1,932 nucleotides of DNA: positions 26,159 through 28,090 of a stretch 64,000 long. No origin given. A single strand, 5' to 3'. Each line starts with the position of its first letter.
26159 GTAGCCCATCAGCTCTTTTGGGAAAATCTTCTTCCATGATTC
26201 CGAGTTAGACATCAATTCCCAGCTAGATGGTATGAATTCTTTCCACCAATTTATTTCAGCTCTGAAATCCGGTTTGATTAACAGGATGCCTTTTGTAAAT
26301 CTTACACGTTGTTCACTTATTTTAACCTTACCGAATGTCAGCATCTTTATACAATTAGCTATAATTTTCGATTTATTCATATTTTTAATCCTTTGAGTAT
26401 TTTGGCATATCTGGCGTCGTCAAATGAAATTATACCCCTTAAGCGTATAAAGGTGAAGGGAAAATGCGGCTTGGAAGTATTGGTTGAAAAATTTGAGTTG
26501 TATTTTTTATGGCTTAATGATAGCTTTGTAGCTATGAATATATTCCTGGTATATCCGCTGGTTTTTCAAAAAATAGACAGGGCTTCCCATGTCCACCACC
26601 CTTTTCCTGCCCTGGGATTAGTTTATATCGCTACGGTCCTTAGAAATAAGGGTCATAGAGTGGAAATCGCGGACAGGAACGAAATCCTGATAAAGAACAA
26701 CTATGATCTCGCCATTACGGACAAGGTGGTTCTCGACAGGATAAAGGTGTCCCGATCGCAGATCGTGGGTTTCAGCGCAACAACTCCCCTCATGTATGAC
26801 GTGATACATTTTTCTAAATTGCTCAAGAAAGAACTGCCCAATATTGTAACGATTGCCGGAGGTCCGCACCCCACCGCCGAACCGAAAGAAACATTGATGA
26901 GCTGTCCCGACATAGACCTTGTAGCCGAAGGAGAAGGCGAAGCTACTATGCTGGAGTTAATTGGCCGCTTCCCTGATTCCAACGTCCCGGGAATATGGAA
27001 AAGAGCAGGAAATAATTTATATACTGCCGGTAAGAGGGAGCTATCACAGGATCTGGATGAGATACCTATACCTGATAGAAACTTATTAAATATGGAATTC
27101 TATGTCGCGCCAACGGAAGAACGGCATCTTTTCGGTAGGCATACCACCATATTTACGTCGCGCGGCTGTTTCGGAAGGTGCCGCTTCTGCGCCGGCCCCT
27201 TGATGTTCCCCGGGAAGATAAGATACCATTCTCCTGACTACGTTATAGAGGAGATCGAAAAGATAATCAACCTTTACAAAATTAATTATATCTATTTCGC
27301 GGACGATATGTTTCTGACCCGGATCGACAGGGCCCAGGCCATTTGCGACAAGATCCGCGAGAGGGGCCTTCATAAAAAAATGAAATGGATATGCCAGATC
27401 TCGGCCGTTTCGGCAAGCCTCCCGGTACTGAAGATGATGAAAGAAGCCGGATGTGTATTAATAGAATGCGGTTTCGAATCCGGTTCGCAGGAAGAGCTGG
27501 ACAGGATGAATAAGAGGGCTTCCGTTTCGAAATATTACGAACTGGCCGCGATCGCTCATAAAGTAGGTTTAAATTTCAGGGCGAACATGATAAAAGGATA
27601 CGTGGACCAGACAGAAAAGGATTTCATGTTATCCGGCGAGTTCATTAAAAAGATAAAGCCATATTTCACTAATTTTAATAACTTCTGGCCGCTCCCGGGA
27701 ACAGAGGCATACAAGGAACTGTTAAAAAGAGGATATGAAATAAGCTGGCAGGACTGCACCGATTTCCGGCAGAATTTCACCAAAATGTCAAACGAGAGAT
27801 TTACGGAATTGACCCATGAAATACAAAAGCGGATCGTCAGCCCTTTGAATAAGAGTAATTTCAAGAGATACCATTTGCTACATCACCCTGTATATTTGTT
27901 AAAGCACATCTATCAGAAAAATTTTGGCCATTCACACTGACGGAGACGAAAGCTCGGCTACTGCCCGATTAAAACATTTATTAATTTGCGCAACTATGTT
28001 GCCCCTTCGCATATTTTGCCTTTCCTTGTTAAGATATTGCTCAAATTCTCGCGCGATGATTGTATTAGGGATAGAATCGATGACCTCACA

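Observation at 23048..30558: Orphan redox/radical-SAM locus: flavodoxin, BNR propeller, Fer4_5 membrane protein, methyltransferase and two class-B radical SAM enzymes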

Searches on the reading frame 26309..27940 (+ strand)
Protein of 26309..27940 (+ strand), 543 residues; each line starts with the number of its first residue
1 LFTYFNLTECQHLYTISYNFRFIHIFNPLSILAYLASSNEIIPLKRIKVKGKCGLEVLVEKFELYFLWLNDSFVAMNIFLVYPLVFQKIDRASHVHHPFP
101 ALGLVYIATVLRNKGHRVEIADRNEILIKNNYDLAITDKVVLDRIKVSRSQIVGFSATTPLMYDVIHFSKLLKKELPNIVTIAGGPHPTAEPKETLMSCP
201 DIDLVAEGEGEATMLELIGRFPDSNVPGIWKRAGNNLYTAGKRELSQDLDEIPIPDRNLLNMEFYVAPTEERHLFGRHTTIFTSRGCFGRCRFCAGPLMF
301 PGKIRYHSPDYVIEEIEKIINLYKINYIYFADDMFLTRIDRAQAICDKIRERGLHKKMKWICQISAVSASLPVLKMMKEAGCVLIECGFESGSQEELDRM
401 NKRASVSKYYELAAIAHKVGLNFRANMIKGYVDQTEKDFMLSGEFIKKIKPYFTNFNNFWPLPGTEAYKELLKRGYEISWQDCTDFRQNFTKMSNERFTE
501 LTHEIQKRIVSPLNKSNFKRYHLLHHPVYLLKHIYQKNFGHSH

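Call 5: search_protein_families(library=pfam, proteins=[window:26309-27940:+], max_evalue=0.01)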
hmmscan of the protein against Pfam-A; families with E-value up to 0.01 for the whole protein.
window:26309-27940:+ (543 aa): 2 families
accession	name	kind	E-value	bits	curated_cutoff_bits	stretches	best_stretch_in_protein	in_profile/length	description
PF04055.27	Radical_SAM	-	7.7e-19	68.9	29.5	1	282-435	2-158/166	Radical SAM superfamily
PF02310.24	B12-binding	-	2.1e-18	66.7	32.1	1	94-217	7-120/121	B12 binding domain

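Call 6: search_protein_families(library=ncbifam, proteins=[window:26309-27940:+], max_evalue=0.01)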
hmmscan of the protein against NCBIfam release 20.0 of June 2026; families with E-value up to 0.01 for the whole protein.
window:26309-27940:+ (543 aa): 27 families (the best 25 are shown)
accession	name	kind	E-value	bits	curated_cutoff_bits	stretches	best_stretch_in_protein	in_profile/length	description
TIGR02026.1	BchE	equivalog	1.6e-40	139.4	481.35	1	93-491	14-406/497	magnesium-protoporphyrin IX monomethyl ester anaerobic oxidative cyclase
TIGR03471.1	HpnJ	equivalog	2.1e-40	139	577.6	1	153-520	72-435/472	hopanoid biosynthesis associated radical SAM protein HpnJ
NF050148.1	rSAM_ApyD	equivalog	1.2e-36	126.3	750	1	77-470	2-392/645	RiPP biosynthesis radical SAM protein ApyD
NF038361.1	rSAM_Sden_1168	equivalog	5.9e-28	97.7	575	1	95-479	79-484/560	Sden_1168 family B12-binding radical SAM P-methyltransferase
TIGR04479.1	bcpD_PhpK_rSAM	subfamily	2e-27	95.8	600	1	98-511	69-466/504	PhpK family radical SAM P-methyltransferase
TIGR04367.1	HpnR_B12_rSAM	equivalog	9.1e-26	90.4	650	1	95-470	16-372/490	hopanoid C-3 methylase HpnR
TIGR03975.1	rSAM_ocin_1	subfamily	1.9e-24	86.2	281.85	1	141-449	120-430/606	RiPP maturation radical SAM C-methyltransferase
TIGR04013.1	B12_SAM_MJ_1487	hypoth_equivalog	2e-24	86.1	251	2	138-321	31-194/382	TIGR04013 family B12-binding domain/radical SAM domain-containing protein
TIGR04072.2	rSAM_ladder_B12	equivalog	1.6e-22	79.8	360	1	98-421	13-321/443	lipid biosynthesis B12-binding/radical SAM protein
TIGR04295.1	B12_rSAM_oligo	hypoth_equivalog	1.7e-22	79.7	400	1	102-492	26-406/422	TIGR04295 family B12-binding domain-containing radical SAM protein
TIGR04385.1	B12_rSAM_cofa1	equivalog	1.1e-21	77.6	450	1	102-449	21-364/438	B12 lower ligand biosynthesis radical SAM protein BzaD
NF033070.1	rSAM_AprD4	equivalog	3.9e-21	75.5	500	1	224-483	146-402/456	AprD4 family radical SAM diol-dehydratase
TIGR04014.1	B12_SAM_MJ_0865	equivalog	3.3e-20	72.3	360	2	103-318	13-200/434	methyl-coenzyme M reductase glutamine C-methyltransferase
NF033712.0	B12_rSAM_KedN5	subfamily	3.5e-16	58.6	700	1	117-440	30-361/624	KedN5 family methylcobalamin-dependent radical SAM C-methyltransferase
TIGR04190.1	B12_SAM_Ta0216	equivalog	5.5e-12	45.1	500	1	102-493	38-448/554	TIGR04190 family B12-binding domain/radical SAM domain protein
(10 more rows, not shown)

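Call 16: find_homologous_proteins(query=window:26534-27940:+)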
Query window:26534-27940:+ (468 aa): 257 proteins with E <= 0.001 among 5757 candidates; the best 120 are listed.
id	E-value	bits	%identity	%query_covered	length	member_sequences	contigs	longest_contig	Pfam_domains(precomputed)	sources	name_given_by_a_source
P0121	0.0e+0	1093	100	100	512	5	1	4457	PF04055.28,PF02310.25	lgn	-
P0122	5.7e-236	802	70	99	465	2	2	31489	PF04055.28,PF02310.25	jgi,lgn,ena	-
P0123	5.9e-234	796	71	99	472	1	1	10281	PF04055.28,PF02310.25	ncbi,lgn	-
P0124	2.9e-222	757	65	99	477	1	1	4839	PF04055.28,PF02310.25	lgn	-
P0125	3.3e-221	753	66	99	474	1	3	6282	PF04055.28,PF02310.25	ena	-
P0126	2.8e-220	750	67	99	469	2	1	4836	PF04055.28,PF02310.25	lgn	-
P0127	4.9e-196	670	67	88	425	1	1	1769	PF04055.28,PF02310.25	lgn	-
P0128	6.3e-191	654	60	98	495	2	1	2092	PF04055.28,PF02310.25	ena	-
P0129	5.5e-136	473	46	99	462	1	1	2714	PF04055.28,PF02310.25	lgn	-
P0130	2.6e-129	451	45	99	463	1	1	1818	PF04055.28,PF02310.25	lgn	-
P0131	5.8e-125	436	45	98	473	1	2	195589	PF04055.28,PF02310.25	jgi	-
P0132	4.9e-116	407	42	97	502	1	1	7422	PF04055.28,PF02310.25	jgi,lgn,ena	-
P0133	1.2e-113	399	40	98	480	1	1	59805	PF04055.28,PF02310.25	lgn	-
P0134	1.4e-113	399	41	98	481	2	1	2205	PF04055.28,PF02310.25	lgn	-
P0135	4.7e-106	374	43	97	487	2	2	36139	PF04055.28,PF02310.25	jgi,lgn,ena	-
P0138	3.4e-104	368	42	98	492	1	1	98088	PF04055.28,PF02310.25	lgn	-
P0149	3.7e-91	325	38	88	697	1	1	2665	PF13847.13,PF13489.13,PF13649.13,PF04055.28,PF08241.19,PF02310.25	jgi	jgi:radical SAM superfamily enzyme YgiQ (UPF0313 family)/ubiquinone/menaquinone biosynthesis C-methy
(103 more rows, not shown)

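Call 17: find_encoding_contigs(protein=P0122, flank=10000, max_places=3)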
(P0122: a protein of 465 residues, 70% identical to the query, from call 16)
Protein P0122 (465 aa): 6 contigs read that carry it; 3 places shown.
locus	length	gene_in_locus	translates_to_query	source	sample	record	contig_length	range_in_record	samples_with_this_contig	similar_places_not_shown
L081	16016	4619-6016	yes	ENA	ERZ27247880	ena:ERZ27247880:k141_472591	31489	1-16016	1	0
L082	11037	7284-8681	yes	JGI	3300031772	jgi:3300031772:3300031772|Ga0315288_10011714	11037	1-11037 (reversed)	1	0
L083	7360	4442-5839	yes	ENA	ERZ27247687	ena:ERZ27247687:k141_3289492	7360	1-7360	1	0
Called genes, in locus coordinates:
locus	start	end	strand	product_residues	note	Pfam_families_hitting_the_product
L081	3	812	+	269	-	?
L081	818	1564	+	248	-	PF02654:CobS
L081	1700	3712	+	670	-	PF07715:Plug, PF00593:TonB_dep_Rec_b-barrel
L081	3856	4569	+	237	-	PF02353:CMAS (weak), PF13489:Methyltransf_23, PF13847:Methyltransf_31, PF08241:Methyltransf_11 (weak), PF08242:Methyltransf_12, PF13649:Methyltransf_25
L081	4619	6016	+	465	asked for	PF02310:B12-binding, PF04055:Radical_SAM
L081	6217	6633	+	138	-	-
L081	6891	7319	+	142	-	-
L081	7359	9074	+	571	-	-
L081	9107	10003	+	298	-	PF10609:ParA (faint), PF01656:CbiA, PF02374:ArsA_ATPase, PF06564:CBP_BcsQ, PF09140:MipZ (faint), PF13614:AAA_31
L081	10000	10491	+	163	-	-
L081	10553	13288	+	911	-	-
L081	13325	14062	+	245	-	PF00515:TPR_1 (faint), PF13174:TPR_6 (faint), PF13431:TPR_17 (faint), PF25062:ARM_TT21_N (faint), PF13181:TPR_8 (faint), PF13428:TPR_14 (faint), PF21033:RMD1-3 (faint), PF25063:ARM_TT21_C (faint), +5 more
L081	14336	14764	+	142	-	PF03330:DPBB_1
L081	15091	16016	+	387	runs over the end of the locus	PF00480:ROK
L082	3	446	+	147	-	?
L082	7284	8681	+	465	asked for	PF02310:B12-binding, PF04055:Radical_SAM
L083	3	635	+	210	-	?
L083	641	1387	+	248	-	PF02654:CobS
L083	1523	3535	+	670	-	PF07715:Plug, PF00593:TonB_dep_Rec_b-barrel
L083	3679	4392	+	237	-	PF02353:CMAS (weak), PF13489:Methyltransf_23, PF13847:Methyltransf_31, PF08241:Methyltransf_11, PF08242:Methyltransf_12, PF13649:Methyltransf_25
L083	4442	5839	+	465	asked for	PF02310:B12-binding, PF04055:Radical_SAM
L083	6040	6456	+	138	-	-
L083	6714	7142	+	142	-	-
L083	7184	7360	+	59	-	?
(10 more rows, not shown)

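Call 18: find_encoding_contigs(protein=P0123, flank=10000, max_places=3)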
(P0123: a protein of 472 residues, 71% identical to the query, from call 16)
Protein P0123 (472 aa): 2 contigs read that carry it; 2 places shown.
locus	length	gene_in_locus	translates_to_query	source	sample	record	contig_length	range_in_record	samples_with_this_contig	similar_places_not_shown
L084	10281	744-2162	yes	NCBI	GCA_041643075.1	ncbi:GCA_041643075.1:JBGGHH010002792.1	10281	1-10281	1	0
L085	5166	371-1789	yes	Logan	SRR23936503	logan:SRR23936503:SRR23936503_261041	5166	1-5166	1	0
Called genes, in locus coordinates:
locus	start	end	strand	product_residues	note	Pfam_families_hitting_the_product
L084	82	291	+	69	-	PF00589:Phage_integrase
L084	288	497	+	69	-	-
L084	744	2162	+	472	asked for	PF02310:B12-binding, PF04055:Radical_SAM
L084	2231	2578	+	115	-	-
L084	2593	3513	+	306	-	PF17200:sCache_2, PF08269:dCache_2, PF17201:Cache_3-Cache_2 (faint), PF17200:sCache_2, PF08269:dCache_2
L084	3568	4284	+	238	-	PF04452:Methyltrans_RNA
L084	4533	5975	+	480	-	-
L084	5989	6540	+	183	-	-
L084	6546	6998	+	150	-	-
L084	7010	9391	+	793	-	PF02836:Glyco_hydro_2_C, PF09136:Glucodextran_B (weak)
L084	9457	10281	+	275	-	?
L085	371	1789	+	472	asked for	PF02310:B12-binding, PF04055:Radical_SAM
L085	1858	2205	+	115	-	-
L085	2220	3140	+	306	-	PF17200:sCache_2, PF08269:dCache_2, PF17201:Cache_3-Cache_2 (faint), PF17200:sCache_2, PF08269:dCache_2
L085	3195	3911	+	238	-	PF04452:Methyltrans_RNA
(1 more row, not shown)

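Call 19: find_encoding_contigs(protein=P0131, flank=10000, max_places=3)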
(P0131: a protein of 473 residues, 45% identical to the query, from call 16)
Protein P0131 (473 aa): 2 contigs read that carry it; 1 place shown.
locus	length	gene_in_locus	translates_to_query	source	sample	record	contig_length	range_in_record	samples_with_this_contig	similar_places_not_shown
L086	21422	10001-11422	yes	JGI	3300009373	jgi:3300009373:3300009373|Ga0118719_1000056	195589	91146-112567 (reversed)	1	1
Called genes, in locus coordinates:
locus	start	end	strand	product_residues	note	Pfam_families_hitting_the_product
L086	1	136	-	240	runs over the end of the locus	PF00535:Glycos_transf_2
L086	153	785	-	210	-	PF13489:Methyltransf_23, PF08241:Methyltransf_11, PF08242:Methyltransf_12, PF13649:Methyltransf_25, PF13847:Methyltransf_31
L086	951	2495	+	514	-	PF13231:PMT_2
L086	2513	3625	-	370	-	PF01041:DegT_DnrJ_EryC1, PF00155:Aminotran_1_2, PF01212:Beta_elim_lyase (weak), PF00266:Aminotran_5 (weak)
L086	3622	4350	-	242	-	PF00483:NTP_transferase, PF12804:NTP_transf_3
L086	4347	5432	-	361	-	PF01073:3Beta_HSD, PF01370:Epimerase, PF02719:Polysacc_synt_2, PF04321:RmlD_sub_bind, PF07993:NAD_binding_4, PF16363:GDP_Man_Dehyd, PF13460:NAD_binding_10 (weak)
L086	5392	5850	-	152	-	PF00908:dTDP_sugar_isom, PF05523:FdtA (weak), PF14667:Polysacc_synt_C, PF07883:Cupin_2 (faint)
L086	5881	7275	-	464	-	PF02310:B12-binding, PF19864:Radical_SAM_N2 (weak), PF04055:Radical_SAM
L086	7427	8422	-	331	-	PF00535:Glycos_transf_2, PF13641:Glyco_tranf_2_3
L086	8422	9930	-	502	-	PF02310:B12-binding, PF04055:Radical_SAM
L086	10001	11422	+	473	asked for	PF02310:B12-binding, PF04055:Radical_SAM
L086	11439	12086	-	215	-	PF08241:Methyltransf_11 (weak)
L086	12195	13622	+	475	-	PF01943:Polysacc_synt, PF13440:Polysacc_synt_3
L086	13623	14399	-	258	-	-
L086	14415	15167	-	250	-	PF13489:Methyltransf_23, PF01209:Ubie_methyltran, PF05219:DREV, PF06325:PrmA (weak), PF13847:Methyltransf_31, PF08241:Methyltransf_11, PF08242:Methyltransf_12, PF13649:Methyltransf_25, +2 more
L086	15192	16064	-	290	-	-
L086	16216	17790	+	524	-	PF13231:PMT_2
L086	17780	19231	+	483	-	PF02310:B12-binding, PF04055:Radical_SAM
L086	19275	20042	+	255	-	PF00483:NTP_transferase, PF12804:NTP_transf_3 (weak)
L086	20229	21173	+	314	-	PF04055:Radical_SAM, PF13186:SPASM (weak)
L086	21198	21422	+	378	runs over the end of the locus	PF01041:DegT_DnrJ_EryC1, PF00155:Aminotran_1_2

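Call 27: find_encoding_contigs(protein=P0121, flank=10000, max_places=3)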
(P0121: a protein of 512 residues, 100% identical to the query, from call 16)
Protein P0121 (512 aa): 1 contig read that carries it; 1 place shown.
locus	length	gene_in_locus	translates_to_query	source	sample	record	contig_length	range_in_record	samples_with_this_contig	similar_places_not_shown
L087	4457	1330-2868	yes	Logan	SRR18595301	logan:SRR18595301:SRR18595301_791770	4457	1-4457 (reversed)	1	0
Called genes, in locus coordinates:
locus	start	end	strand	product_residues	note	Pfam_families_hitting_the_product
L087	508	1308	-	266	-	PF13489:Methyltransf_23, PF13847:Methyltransf_31 (weak), PF08241:Methyltransf_11, PF13649:Methyltransf_25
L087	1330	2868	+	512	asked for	PF02310:B12-binding, PF04055:Radical_SAM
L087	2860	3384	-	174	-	-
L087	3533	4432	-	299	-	PF04055:Radical_SAM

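Call 36: search_solved_structures(query=window:26534-27940:+, max_evalue=0.001)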
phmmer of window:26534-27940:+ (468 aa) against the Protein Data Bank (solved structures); distinct sequences matched with E-value up to 0.001: 5.
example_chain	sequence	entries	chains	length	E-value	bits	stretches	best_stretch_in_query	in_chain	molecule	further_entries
6fd2_B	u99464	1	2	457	1e-14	57.8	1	172-403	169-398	Putative apramycin biosynthetic oxidoreductase 4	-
7kdx_A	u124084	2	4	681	4.4e-11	45.8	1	93-257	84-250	Methyltransferase TokK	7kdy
9ccb_A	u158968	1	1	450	1.7e-08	37.3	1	107-396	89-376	Radical SAM core domain-containing protein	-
2qgq_A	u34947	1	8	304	0.00014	24.3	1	207-375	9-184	Protein TM_1862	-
4jc0_A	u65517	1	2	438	0.00027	23.4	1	206-375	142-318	Ribosomal protein S12 methylthiotransferase RimO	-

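Call 56: find_encoding_contigs(protein=P0133, flank=7000, max_places=1)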
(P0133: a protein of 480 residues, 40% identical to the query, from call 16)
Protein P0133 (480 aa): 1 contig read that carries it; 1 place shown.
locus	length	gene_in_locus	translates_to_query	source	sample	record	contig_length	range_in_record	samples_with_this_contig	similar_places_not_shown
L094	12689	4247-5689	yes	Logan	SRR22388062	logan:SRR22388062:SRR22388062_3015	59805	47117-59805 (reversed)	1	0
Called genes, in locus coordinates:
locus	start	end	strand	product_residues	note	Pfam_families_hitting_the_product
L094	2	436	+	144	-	?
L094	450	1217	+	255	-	PF03328:HpcH_HpaI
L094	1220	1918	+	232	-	PF02348:CTP_transf_3 (weak)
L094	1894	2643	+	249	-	PF02348:CTP_transf_3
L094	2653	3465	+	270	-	PF04481:DUF561 (faint), PF12617:LdpA_C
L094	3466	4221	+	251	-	PF00702:Hydrolase, PF12710:HAD (weak), PF13419:HAD_2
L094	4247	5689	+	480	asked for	PF02310:B12-binding, PF04055:Radical_SAM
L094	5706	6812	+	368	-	PF01041:DegT_DnrJ_EryC1, PF00266:Aminotran_5 (weak), PF01212:Beta_elim_lyase (weak)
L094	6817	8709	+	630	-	-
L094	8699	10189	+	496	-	PF01943:Polysacc_synt (weak), PF13440:Polysacc_synt_3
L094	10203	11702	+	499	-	PF02310:B12-binding, PF04055:Radical_SAM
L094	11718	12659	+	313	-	PF00535:Glycos_transf_2, PF10111:Glyco_tranf_2_2, PF13641:Glyco_tranf_2_3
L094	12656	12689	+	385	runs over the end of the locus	PF13439:Glyco_transf_4, PF20706:GT4-conflict (weak), PF00534:Glycos_transf_1, PF13692:Glyco_trans_1_4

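Call 57: find_encoding_contigs(protein=P0138, flank=7000, max_places=1)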
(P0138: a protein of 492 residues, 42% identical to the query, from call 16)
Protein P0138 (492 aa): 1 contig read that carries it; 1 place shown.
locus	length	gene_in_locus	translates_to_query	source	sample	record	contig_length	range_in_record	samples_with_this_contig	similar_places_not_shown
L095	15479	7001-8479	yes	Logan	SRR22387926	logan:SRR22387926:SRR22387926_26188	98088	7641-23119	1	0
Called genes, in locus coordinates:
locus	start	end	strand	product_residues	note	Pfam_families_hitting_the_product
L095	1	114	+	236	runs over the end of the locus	PF13489:Methyltransf_23, PF01728:FtsJ (weak), PF07021:MetW, PF13847:Methyltransf_31, PF08241:Methyltransf_11, PF08242:Methyltransf_12, PF13649:Methyltransf_25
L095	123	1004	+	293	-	-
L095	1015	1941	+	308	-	PF13489:Methyltransf_23, PF01209:Ubie_methyltran, PF13847:Methyltransf_31, PF08241:Methyltransf_11, PF08242:Methyltransf_12, PF13649:Methyltransf_25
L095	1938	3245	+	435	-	PF00534:Glycos_transf_1, PF13692:Glyco_trans_1_4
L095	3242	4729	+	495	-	-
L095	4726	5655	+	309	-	PF00535:Glycos_transf_2, PF10111:Glyco_tranf_2_2 (weak), PF13641:Glyco_tranf_2_3 (faint)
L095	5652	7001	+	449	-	PF13231:PMT_2 (weak)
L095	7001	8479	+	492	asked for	PF02310:B12-binding, PF04055:Radical_SAM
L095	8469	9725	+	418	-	PF00534:Glycos_transf_1, PF13692:Glyco_trans_1_4 (faint)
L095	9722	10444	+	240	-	-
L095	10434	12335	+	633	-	-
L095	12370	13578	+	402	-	PF03721:UDPG_MGDP_dh_N, PF00984:UDPG_MGDP_dh, PF03720:UDPG_MGDP_dh_C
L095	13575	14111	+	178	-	PF00132:Hexapep (faint)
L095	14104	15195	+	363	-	PF01041:DegT_DnrJ_EryC1, PF00155:Aminotran_1_2 (weak), PF00266:Aminotran_5 (weak), PF01053:Cys_Met_Meta_PP (weak), PF01212:Beta_elim_lyase (faint)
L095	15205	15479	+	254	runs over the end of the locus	PF00535:Glycos_transf_2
